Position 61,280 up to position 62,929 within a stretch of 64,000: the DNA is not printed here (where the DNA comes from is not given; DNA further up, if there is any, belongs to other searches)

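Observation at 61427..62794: Single polypeptide with three tandem RidA/YjgF modules (a covalent pseudo-trimer); only the middle module keeps the catalytic Arg motif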

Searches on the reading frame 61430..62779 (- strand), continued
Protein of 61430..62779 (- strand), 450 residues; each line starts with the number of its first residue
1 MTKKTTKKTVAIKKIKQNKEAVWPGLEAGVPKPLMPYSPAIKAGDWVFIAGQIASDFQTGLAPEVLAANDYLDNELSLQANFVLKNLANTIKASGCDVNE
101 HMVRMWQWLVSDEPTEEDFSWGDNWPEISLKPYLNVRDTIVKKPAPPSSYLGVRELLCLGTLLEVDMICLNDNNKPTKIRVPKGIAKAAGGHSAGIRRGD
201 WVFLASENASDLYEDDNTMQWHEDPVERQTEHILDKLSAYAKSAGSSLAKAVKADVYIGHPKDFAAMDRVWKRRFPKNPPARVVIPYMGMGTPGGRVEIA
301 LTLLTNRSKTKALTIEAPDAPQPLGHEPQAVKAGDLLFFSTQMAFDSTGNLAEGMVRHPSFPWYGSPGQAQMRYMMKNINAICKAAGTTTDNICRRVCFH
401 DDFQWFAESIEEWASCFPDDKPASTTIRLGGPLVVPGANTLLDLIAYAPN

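Call 34: find_related_loci(query=A1, collection=genome_contigs, flank=8000)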
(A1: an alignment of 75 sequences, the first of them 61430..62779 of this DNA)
Query A1 (450 aa) in genome_contigs; peptide patterns used: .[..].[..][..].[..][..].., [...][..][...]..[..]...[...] (x = any residue, [..] = any of these).
165 stretches matched a pattern; 145 encode a relative of the query (tblastn E <= 1e-3); the best 80 are kept; 80 distinct loci.
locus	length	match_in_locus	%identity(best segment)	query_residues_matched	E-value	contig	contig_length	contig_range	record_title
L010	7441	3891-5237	89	2-450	0e+0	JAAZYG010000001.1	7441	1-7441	MAG: Candidatus Uhrbacteria bacterium isolate bin41o c_000002762311, whole genome shotgun sequence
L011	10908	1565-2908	88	3-450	0e+0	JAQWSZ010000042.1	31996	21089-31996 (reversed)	MAG: Gammaproteobacteria bacterium isolate cluster2_bin.70 k141_3952512, whole genome shotgun sequence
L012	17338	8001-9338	82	6-450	0e+0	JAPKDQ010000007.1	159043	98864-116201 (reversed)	MAG: Rhodospirillaceae bacterium isolate ANT-94 NODE_25_length_159043_cov_11.329748, whole genome shotgun sequence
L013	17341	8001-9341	81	5-450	0e+0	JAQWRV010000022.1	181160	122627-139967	MAG: Rhodospirillaceae bacterium isolate cluster2_bin.43 k141_4887053, whole genome shotgun sequence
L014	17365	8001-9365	80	3-450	0e+0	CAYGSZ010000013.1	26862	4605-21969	MAG TPA_asm: uncultured Rhodobacterales bacterium isolate ERP117304_co2_92 genome assembly, contig: NODE_1526_length_268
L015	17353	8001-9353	81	1-450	0e+0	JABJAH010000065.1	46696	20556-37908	MAG: Rhodospirillaceae bacterium isolate SI073_bin184 k141_3014846, whole genome shotgun sequence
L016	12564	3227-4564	78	6-450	0e+0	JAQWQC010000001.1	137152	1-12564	MAG: Rhodospirillaceae bacterium isolate cluster2_bin.243 k141_1262525, whole genome shotgun sequence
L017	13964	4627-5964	78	6-450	0e+0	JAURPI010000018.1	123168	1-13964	MAG: Alphaproteobacteria bacterium isolate SFB_South_Co_2 k141_1435596, whole genome shotgun sequence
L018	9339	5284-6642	77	3-450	0e+0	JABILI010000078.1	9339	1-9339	MAG: Porticoccaceae bacterium isolate SI054_bin69 k141_486795, whole genome shotgun sequence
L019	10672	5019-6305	80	20-450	0e+0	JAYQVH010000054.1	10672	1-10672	MAG: Rhodospirillaceae bacterium isolate SD9011_COM_concoct_bins.tsv.007 NODE_3424_length_10672_cov_8.427334, whole geno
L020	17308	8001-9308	81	16-450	0e+0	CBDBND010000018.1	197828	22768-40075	MAG: Rhodospirillaceae bacterium isolate b55fd1ce-de5f-49db-9ad1-46d69e25669b genome assembly, contig: contig_18, whole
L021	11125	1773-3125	68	9-450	0e+0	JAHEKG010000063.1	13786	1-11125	MAG: Rhodospirillales bacterium isolate Ww578 NODE_13899_length_13786_cov_2.637102, whole genome shotgun sequence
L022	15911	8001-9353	66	2-450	0e+0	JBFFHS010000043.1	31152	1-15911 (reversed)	MAG: Gammaproteobacteria bacterium isolate Mix_mud16.2022.02.36 k141_452555_length_31152_cov_14.8829, whole genome shotg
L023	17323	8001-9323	67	6-449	0e+0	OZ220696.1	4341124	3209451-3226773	MAG: Gammaproteobacteria bacterium isolate 0e11e2d6-1b48-4829-982c-b9eef2b3ec67 genome assembly, chromosome: 1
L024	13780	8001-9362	66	14-449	0e+0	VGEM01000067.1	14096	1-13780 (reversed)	MAG: Alphaproteobacteria bacterium isolate K_Offshore_80m_m2_101 K_Offshore_80m_m2_101_Ga0194132_10008935, whole genome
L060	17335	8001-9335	53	20-450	8e-160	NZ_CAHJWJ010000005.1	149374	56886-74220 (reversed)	Sphingomonas bacterium isolate Lichen_MAGs_cladonia2, whole genome shotgun sequence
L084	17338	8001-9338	50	20-450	5e-150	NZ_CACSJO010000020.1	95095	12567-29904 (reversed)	Novosphingobium sp. 18050 isolate 18050_Novoshingobium1_Ancestor, whole genome shotgun sequence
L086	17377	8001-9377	49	4-450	3e-149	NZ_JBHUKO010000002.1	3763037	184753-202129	Novosphingobium soli strain CCM 7706 contig_2, whole genome shotgun sequence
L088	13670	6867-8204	50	20-450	4e-149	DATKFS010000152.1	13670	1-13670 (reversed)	MAG TPA_asm: Novosphingobium sp. isolate SMAG_U14531 k141_20609, whole genome shotgun sequence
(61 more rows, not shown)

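Call 42: search_protein_families(library=ncbifam, proteins=[L006:6625-8379:+, L006:5725-6615:+, L006:1995-3080:-, L006:1162-1968:-, L006:8397-9074:+, L006:639-1145:-, L006:9102-9992:+, L012:13809-15287:-, L006:3209-4138:-], max_evalue=0.00001)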
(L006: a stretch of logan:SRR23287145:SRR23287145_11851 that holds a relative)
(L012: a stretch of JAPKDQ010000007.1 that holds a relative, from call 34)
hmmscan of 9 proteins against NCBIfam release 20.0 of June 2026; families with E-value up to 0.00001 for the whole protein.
L006:6625-8379:+ (584 aa): 3 families
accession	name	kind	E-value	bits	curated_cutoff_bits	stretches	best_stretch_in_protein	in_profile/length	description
TIGR00976.1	CocE_NonD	subfamily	1.2e-69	235.8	66.3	2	21-370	2-345/550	CocE/NonD family hydrolase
NF003780.0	PRK05371.1-1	subfamily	5.1e-15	54.9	642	2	5-186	49-242/594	Xaa-Pro dipeptidyl-peptidase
NF003782.0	PRK05371.1-3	subfamily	3.2e-06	25.8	711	0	94-188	199-305/648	Xaa-Pro dipeptidyl-peptidase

L006:5725-6615:+ (296 aa): 11 families
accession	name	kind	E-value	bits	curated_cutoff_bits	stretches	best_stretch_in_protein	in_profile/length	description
NF008592.0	PRK11559.1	equivalog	5.5e-56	190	397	1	3-286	4-287/296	2-hydroxy-3-oxopropionate reductase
TIGR01505.1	tartro_sem_red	equivalog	5.2e-54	183.4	340.75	1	4-290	2-287/291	2-hydroxy-3-oxopropionate reductase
TIGR01692.1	HIBADH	equivalog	4.1e-50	170.7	291.6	1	6-285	1-287/288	3-hydroxyisobutyrate dehydrogenase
NF043037.1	ThreonDh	equivalog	2.3e-44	152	350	1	3-286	4-288/297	L-threonate dehydrogenase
NF012005.0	PRK15461.1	equivalog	4e-42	144.4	348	1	1-284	1-285/298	sulfolactaldehyde 3-reductase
NF011633.0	PRK15059.1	equivalog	2.2e-33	115.7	451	1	4-285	3-283/292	2-hydroxy-3-oxopropionate reductase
NF007161.0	PRK09599.1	subfamily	1.3e-15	57.4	271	1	4-191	3-193/302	NADP-dependent phosphogluconate dehydrogenase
TIGR00872.1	gnd_rel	equivalog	4.7e-12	45.8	297.2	1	4-189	3-189/299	phosphogluconate dehydrogenase (NAD(+)-dependent, decarboxylating)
NF006409.0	PRK08655.1-3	equivalog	8.8e-08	32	310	1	8-134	8-129/290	prephenate dehydrogenase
TIGR00873.1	gnd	equivalog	4.2e-07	29.1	426.7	0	4-175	2-183/467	decarboxylating NADP(+)-dependent phosphogluconate dehydrogenase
NF006765.0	PRK09287.1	equivalog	2e-06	27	413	0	3-175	5-187/476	NADP-dependent phosphogluconate dehydrogenase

L006:1995-3080:- (361 aa): 21 families
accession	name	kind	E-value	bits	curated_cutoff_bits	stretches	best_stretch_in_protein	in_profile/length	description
TIGR03558.1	oxido_grp_1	subfamily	2.9e-21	76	166.95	1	18-323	16-299/325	MsnO8 family LLM class oxidoreductase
TIGR03619.1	F420_Rv2161c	subfamily_domain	7.3e-20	71.6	166.9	1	56-243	47-221/247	TIGR03619 family F420-dependent LLM class oxidoreductase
TIGR04027.1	LLM_KPN_01858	hypoth_equivalog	1.4e-19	70.2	412.9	1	3-142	3-141/326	putative FMN-dependent luciferase-like monooxygenase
TIGR03559.1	F420_Rv3520c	subfamily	1.5e-16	60.4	335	1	59-322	44-318/325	LLM class F420-dependent oxidoreductase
TIGR03560.1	F420_Rv1855c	subfamily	1.4e-14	54.5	231.4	1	32-183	23-173/227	TIGR03560 family F420-dependent LLM class oxidoreductase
TIGR03571.1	lucif_BA3436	subfamily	1.7e-14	53.8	303.9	1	55-170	69-183/304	TIGR03571 family LLM class oxidoreductase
NF002619.0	PRK02271.1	equivalog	9.4e-13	48.1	276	1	33-255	25-226/329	5,10-methylenetetrahydromethanopterin reductase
TIGR04020.1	seco_metab_LLM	subfamily_domain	1.1e-11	44.5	244.45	1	29-289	26-275/341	MupA/Atu3671 family FMN-dependent luciferase-like monooxygenase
TIGR03621.1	F420_MSMEG_2516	subfamily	4.7e-11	42.4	213.15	1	59-183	46-156/295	TIGR03621 family F420-dependent LLM class oxidoreductase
NF052254.1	luciferase_Alph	exception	1.2e-10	41.1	600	1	29-135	29-135/354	luciferase subunit alpha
TIGR03857.1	F420_MSMEG_2249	hypoth_equivalog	1.6e-10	40.8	218.4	1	31-255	23-225/329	TIGR03857 family LLM class F420-dependent oxidoreductase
TIGR04024.1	F420_NP1902A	hypoth_equivalog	2.1e-10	39.9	345.4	1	58-321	45-302/330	TIGR04024 family LLM class F420-dependent oxidoreductase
TIGR04036.1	LLM_CE1758_fam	subfamily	9.4e-10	37.8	479.1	1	31-170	37-174/355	CE1758 family FMN-dependent luciferase-like monooxygenase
TIGR03555.1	F420_mer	equivalog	2.6e-08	33.6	348.7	1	30-142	20-126/325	5,10-methylenetetrahydromethanopterin reductase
TIGR04021.1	LLM_DMSO2_sfnG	equivalog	2.7e-08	33.6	382.95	1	49-181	57-181/350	dimethylsulfone monooxygenase SfnG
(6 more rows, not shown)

L006:1162-1968:- (268 aa): 28 families (the best 25 are shown)
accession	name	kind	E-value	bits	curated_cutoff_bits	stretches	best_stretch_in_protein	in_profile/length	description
TIGR02427.1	protocat_pcaD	equivalog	7.4e-74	248.3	255.85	1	23-266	9-248/251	3-oxoadipate enol-lactonase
NF051488.1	bifunc_PcaDC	exception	2.3e-64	217.9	390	1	13-266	4-248/375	bifunctional 3-oxoadipate enol-lactonase/4-carboxymuconolactone decarboxylase PcaDC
NF051487.1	bifunc_PcaCD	exception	9.5e-60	202.8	430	1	24-267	169-410/413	bifunctional 4-carboxymuconolactone decarboxylase/3-oxoadipate enol-lactonase PcaCD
TIGR03611.1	RutD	equivalog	1.5e-28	99.9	238.5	2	23-152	9-139/258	pyrimidine utilization protein D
TIGR01738.1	bioH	equivalog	7.1e-22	78.2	206.95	1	30-265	7-242/245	pimeloyl-ACP methyl ester esterase BioH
NF052610.1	macro_16_ester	equivalog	1.6e-19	70.3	420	1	51-123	49-124/281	alpha/beta fold macrolide esterase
NF011457.0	PRK14875.1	equivalog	8.2e-19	67.8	307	1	31-121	136-226/372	acetoin dehydrogenase dihydrolipoyllysine-residue acetyltransferase subunit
TIGR03695.1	menH_SHCHC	equivalog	4.2e-18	65.7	208.55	1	28-123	3-101/252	2-succinyl-6-hydroxy-2,4-cyclohexadiene-1-carboxylate synthase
NF045945.1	ProImpepLactob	equivalog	1.4e-17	64.2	400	2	197-267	220-289/293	proline iminopeptidase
NF053693.1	esterase_mleCBF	exception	8.1e-17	61.5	564.5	1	43-122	39-123/279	CBF family alpha/beta fold macrolide esterase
NF053684.1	esterase_mleBCA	exception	2.5e-16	59.6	570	1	28-122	24-123/281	BCA family alpha/beta fold macrolide esterase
TIGR01250.1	pro_imino_pep_2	subfamily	4.6e-16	59.2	167.65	1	197-267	217-286/288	proline iminopeptidase-family hydrolase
NF041759.1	mac_hydro_EstT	equivalog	3.8e-15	55.8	450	1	28-123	23-123/278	macrolide hydrolase EstT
NF050089.1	i_nPHAscl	equivalog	2.3e-14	53.1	300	1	31-124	24-115/288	intracellular short-chain-length polyhydroxyalkanoate depolymerase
NF045632.1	hydroxlase_HsaD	equivalog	2.4e-14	53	400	1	45-123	55-134/290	4,5:9,10-diseco-3-hydroxy-5,9,17-trioxoandrosta-1(10),2-diene-4-oate hydrolase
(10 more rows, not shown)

L006:8397-9074:+ (225 aa): 0 families

L006:639-1145:- (168 aa): 8 families
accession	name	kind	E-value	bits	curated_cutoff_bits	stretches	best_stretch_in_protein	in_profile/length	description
NF052639.1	FlvnRedFerAPor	equivalog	3.4e-40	137.3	260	1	13-165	3-155/158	flavin reductase FerA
NF045630.1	monooxsub_HsaB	equivalog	5e-38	130.8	230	1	11-165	4-159/186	3-hydroxy-9,10-secoandrosta-1,3,5(10)-triene-9,17-dione monooxygenase reductase subunit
NF045919.1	HphnlacHdxRed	equivalog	7.4e-38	130.4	340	1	11-162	4-155/309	p-hydroxyphenylacetate 3-hydroxylase reductase component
NF045733.1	StyMonoxStyB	equivalog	4.2e-32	111.2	200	1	16-163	3-147/150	styrene monooxygenase NADH-dependent flavin reductase subunit StyB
NF042921.1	HpaC_Thermus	equivalog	7.8e-29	100.6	200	1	15-165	3-149/150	4-hydroxyphenylacetate 3-monooxygenase reductase subunit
TIGR03615.1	RutF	equivalog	1.4e-18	67.4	254.75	1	14-159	3-150/156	NADH-dependent FMN reductase RutF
TIGR02296.1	HpaC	equivalog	1.2e-16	61.1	205.95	1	18-165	2-153/154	4-hydroxyphenylacetate 3-monooxygenase, reductase component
NF012030.0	PRK15486.1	equivalog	6.2e-09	35.8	315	1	16-163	9-160/170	4-hydroxyphenylacetate 3-monooxygenase reductase subunit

L006:9102-9992:+ (296 aa): 8 families
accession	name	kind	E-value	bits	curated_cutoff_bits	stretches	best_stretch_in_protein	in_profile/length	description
NF043037.1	ThreonDh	equivalog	2.6e-52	178.1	350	1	8-292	3-287/297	L-threonate dehydrogenase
TIGR01505.1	tartro_sem_red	equivalog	1.2e-39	136.3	340.75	1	10-294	2-285/291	2-hydroxy-3-oxopropionate reductase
TIGR01692.1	HIBADH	equivalog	2.8e-38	131.9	291.6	1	13-292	2-287/288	3-hydroxyisobutyrate dehydrogenase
NF008592.0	PRK11559.1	equivalog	1e-36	126.8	397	1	9-290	4-284/296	2-hydroxy-3-oxopropionate reductase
NF012005.0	PRK15461.1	equivalog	1.3e-35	123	348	1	8-293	2-287/298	sulfolactaldehyde 3-reductase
NF011633.0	PRK15059.1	equivalog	1.8e-26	93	451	1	11-292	4-283/292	2-hydroxy-3-oxopropionate reductase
TIGR00872.1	gnd_rel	equivalog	4.9e-15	55.6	297.2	1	10-208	3-204/299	phosphogluconate dehydrogenase (NAD(+)-dependent, decarboxylating)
NF007161.0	PRK09599.1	subfamily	1e-12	47.9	271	1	10-216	3-215/302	NADP-dependent phosphogluconate dehydrogenase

L012:13809-15287:- (492 aa): 26 families (the best 25 are shown)
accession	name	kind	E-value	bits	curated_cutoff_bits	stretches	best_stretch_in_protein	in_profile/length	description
NF005557.0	PRK07228.1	equivalog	6.1e-46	157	522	1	8-470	2-440/445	5'-deoxyadenosine deaminase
NF004701.0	PRK06038.1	equivalog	2.8e-43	148.2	609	1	7-467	4-426/432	N-ethylammeline chlorohydrolase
NF006056.0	PRK08204.1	subfamily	7.7e-42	143.6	391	1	8-468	4-441/449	hypothetical protein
NF006549.0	PRK09045.1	equivalog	9.1e-36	123.4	540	1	3-462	4-434/444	TRZ/ATZ family hydrolase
NF006055.0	PRK08203.1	equivalog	4.9e-34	117.6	532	1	10-468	8-451/455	8-oxoguanine deaminase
TIGR03314.1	Se_ssnA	subfamily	1.6e-33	116.2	455.5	1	10-464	2-434/441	putative selenium metabolism protein SsnA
NF006252.0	PRK08393.1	equivalog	7.7e-32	110.8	617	1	9-466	3-422/424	N-ethylammeline chlorohydrolase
NF005540.0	PRK07203.1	equivalog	2.8e-31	108.7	444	1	10-463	3-434/444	putative aminohydrolase SsnA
NF012037.0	PRK15493.1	equivalog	2e-30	105.9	779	1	9-462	3-428/435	bifunctional S-methyl-5'-thioadenosine deaminase/S-adenosylhomocysteine deaminase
NF004995.0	PRK06380.1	subfamily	3.4e-30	105.4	567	1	9-458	3-414/418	metal-dependent hydrolase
NF009059.0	PRK12393.1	equivalog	1.2e-26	93.4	543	1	8-469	6-457/460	amidohydrolase family protein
NF005211.0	PRK06687.1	equivalog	1.4e-22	80.1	703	1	12-447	5-413/419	TRZ/ATZ family protein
NF006679.0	PRK09228.1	subfamily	1.3e-16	60.4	351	1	19-442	22-429/433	guanine deaminase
NF006681.0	PRK09229.1-2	equivalog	3.3e-16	59.1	362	1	217-453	214-436/451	formimidoylglutamate deiminase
TIGR02967.1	guan_deamin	equivalog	4e-16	59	375.4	1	25-439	3-401/401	guanine deaminase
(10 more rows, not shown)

L006:3209-4138:- (309 aa): 53 families (the best 25 are shown)
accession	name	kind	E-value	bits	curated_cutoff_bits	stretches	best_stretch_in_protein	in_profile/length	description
NF008416.0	PRK11242.1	equivalog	5.4e-40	137.6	277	1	3-297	1-293/300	transcriptional regulator CynR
NF040786.1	LysR_Sec_metab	equivalog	9.7e-39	133.1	250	1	3-219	1-219/298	selenium metabolism-associated LysR family transcriptional regulator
NF008410.0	PRK11233.1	equivalog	2.6e-36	125.3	309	1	3-300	1-296/305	nitrogen assimilation transcriptional regulator NAC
NF007307.0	PRK09791.1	equivalog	1.3e-33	116.5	336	1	2-286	4-288/302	LysR family transcriptional regulator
NF053705.1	TransRegGltCGpos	equivalog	3e-31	108.8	350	1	3-292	1-290/300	glutamate biosynthesis transcriptional regulator GltC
NF007385.0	PRK09906.1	equivalog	1.5e-28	99.8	356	1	3-246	1-245/296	DNA-binding transcriptional regulator HcaR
TIGR02424.1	TF_pcaQ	equivalog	2.4e-28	98.9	303.8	1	3-291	3-294/300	pca operon transcription factor PcaQ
NF045775.1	acetoin_reg_AlsR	exception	4.6e-28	98.5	430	1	3-171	1-169/290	acetoin biosynthesis transcriptional regulator AlsR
NF008352.0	PRK11139.1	subfamily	8.2e-28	97.4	288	1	5-171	8-169/305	transcriptional regulator GcvA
NF047520.1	trans_act_CidR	equivalog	8.3e-27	94.1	415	1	3-188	1-186/292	cidABC operon transcriptional activator CidR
NF052633.1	LysR_TF_PsrA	exception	6.3e-26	91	540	1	3-293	5-294/297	L-proline-binding transcription factor PsrA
TIGR03339.1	phn_lysR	subfamily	1.8e-25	89.7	341.1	1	7-235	1-226/279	aminoethylphosphonate catabolism associated LysR family transcriptional regulator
NF008722.0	PRK11716.1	equivalog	4.7e-25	88.2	246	1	3-216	1-215/293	HTH-type transcriptional activator IlvY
NF007667.0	PRK10341.1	equivalog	1.3e-24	86.8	308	1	4-289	8-292/312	transcriptional regulator TdcA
NF040888.1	trans_reg_YafC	equivalog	1.6e-24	86.4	470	1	1-165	1-162/293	DNA-binding transcriptional regulator YafC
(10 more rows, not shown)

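Call 62: list_cluster_members(proteins=[P0153, P0175, P0177, P0216, P0252, P0074, P0093, P0060])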
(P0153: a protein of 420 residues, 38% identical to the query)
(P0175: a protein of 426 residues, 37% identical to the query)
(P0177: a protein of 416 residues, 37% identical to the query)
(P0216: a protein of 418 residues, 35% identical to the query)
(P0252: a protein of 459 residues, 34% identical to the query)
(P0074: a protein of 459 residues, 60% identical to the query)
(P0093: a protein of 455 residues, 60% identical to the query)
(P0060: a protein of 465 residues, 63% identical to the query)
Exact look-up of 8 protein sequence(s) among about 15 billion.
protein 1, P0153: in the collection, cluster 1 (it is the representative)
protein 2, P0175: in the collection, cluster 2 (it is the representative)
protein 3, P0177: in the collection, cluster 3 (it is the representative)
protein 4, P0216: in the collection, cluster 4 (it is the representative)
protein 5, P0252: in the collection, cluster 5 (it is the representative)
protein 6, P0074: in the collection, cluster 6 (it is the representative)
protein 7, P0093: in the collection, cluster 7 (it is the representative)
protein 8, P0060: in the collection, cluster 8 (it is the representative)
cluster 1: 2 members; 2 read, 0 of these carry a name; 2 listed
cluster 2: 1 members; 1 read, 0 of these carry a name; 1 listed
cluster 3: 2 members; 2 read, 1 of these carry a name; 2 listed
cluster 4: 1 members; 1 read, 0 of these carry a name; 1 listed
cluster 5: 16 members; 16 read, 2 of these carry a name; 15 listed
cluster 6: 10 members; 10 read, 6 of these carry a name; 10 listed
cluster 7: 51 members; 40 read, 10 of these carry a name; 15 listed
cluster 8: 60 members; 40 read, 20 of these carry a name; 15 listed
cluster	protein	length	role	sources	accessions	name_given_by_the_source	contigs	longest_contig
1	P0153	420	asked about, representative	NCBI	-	-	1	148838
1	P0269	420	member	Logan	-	-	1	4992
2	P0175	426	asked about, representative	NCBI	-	-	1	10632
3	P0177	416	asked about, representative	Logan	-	-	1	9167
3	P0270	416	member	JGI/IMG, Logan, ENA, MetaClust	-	\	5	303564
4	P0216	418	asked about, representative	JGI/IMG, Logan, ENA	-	-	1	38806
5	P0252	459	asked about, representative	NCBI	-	-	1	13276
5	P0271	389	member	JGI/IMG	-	reactive intermediate/imine deaminase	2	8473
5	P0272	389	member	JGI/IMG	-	2-iminobutanoate/2-iminopropanoate deaminase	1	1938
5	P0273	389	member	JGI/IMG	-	-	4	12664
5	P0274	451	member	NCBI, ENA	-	-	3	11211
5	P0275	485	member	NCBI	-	-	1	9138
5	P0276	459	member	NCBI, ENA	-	-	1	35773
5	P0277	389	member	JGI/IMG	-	-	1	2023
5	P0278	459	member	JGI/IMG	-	-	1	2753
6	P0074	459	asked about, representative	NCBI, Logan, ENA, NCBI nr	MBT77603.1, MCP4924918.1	MAG: RidA family protein [Gammaproteobacteria bacterium] | hypothetical protein [Chromatiales bacterium]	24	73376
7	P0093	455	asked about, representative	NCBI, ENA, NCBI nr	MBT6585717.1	MAG: RidA family protein [Gammaproteobacteria bacterium] | RidA family protein [Gammaproteobacteria bacterium]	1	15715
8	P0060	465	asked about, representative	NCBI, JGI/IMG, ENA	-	enamine deaminase RidA (YjgF/YER057c/UK114 family)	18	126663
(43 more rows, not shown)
